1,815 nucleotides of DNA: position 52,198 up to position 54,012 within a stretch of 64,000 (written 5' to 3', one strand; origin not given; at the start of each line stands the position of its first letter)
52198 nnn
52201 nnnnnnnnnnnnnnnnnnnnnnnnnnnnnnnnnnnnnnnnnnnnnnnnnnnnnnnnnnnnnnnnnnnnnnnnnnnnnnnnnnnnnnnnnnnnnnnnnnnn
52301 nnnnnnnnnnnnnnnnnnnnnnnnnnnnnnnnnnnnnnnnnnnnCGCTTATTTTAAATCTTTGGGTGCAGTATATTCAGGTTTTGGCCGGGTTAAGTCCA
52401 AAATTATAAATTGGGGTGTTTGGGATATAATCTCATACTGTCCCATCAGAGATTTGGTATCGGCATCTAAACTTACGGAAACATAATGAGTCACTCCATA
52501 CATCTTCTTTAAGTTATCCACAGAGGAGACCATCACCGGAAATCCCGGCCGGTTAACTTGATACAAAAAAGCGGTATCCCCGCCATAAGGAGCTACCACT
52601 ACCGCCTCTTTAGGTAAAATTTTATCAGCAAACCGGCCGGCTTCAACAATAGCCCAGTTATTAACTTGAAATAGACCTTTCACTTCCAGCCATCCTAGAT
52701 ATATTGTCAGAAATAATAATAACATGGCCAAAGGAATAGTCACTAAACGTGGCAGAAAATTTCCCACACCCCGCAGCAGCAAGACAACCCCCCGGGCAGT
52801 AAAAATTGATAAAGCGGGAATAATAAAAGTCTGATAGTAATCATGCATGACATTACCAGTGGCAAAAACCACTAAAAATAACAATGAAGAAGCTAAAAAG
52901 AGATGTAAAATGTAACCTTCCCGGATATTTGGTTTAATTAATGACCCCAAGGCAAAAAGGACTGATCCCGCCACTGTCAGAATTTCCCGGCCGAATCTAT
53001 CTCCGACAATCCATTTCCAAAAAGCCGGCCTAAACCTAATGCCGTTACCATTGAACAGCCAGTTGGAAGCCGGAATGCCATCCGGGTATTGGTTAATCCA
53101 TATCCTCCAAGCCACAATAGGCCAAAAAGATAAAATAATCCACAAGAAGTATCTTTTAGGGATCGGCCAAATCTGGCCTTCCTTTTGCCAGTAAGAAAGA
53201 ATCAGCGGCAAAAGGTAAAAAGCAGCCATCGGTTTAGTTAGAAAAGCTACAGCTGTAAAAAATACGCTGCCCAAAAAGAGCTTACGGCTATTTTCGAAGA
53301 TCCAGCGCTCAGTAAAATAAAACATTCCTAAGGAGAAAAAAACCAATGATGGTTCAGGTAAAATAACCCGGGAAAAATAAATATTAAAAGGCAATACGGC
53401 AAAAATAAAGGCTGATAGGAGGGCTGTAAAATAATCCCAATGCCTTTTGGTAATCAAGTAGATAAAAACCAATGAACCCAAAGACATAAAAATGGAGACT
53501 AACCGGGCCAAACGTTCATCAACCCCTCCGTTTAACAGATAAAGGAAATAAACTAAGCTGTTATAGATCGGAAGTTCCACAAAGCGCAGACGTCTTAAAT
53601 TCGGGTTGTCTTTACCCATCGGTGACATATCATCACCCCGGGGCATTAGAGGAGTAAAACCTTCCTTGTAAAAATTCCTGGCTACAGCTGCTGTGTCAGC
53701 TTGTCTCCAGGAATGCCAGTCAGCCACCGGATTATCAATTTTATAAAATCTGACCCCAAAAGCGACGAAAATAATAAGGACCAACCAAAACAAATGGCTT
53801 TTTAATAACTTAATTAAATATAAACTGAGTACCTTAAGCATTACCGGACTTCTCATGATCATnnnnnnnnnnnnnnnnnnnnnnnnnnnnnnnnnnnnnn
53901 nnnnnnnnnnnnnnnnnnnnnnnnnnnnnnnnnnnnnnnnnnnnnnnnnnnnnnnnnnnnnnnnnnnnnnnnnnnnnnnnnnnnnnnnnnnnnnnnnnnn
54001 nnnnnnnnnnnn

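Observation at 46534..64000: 17.5-kb single-strand glycosylation operon combining an FdtA/FdtB aminosugar pathway, 13 glycosyltransferases, three GT-C enzymes, a Wzy_C-like protein and a GtrB-like synthase, with no exporter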

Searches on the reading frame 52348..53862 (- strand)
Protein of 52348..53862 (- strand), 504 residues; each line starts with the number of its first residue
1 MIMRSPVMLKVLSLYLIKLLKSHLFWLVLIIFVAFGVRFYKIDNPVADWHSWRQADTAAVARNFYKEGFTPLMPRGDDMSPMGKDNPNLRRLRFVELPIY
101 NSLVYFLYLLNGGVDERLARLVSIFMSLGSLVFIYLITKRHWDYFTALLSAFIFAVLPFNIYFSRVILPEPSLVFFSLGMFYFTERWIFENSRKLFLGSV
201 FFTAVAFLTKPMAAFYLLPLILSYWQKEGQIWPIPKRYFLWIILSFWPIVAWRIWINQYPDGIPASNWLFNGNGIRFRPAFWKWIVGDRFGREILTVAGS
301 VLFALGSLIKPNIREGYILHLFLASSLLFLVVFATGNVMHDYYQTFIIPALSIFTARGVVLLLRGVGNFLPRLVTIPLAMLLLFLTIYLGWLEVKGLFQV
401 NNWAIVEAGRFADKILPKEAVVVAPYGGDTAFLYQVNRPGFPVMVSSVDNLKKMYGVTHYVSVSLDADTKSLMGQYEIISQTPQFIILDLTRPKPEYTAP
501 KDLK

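Call 5: search_protein_families(library=pfam, proteins=[window:52348-53862:-], max_evalue=0.01)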
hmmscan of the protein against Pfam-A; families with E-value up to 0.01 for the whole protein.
window:52348-53862:- (504 aa): 2 families
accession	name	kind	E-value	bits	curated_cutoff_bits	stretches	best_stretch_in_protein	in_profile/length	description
PF13231.12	PMT_2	-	4.1e-10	40.5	26.1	1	113-252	18-157/160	Dolichyl-phosphate-mannose-protein mannosyltransferase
PF02366.24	PMT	-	1.9e-07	31.4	22.7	1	113-242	79-219/245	Dolichyl-phosphate-mannose-protein mannosyltransferase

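Call 22: search_protein_families(library=ncbifam, proteins=[window:52348-53862:-], max_evalue=0.01)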
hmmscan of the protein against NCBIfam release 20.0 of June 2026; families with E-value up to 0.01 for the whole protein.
window:52348-53862:- (504 aa): 1 family
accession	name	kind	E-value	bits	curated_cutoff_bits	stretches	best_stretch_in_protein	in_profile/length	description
TIGR03663.1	TIGR03663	subfamily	1.9e-05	23.9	126.25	1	113-218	67-171/435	flippase activity-associated protein Agl23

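Call 28: search_solved_structures(query=window:52348-53862:-, max_evalue=1)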
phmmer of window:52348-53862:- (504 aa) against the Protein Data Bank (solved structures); distinct sequences matched with E-value up to 1: 0.
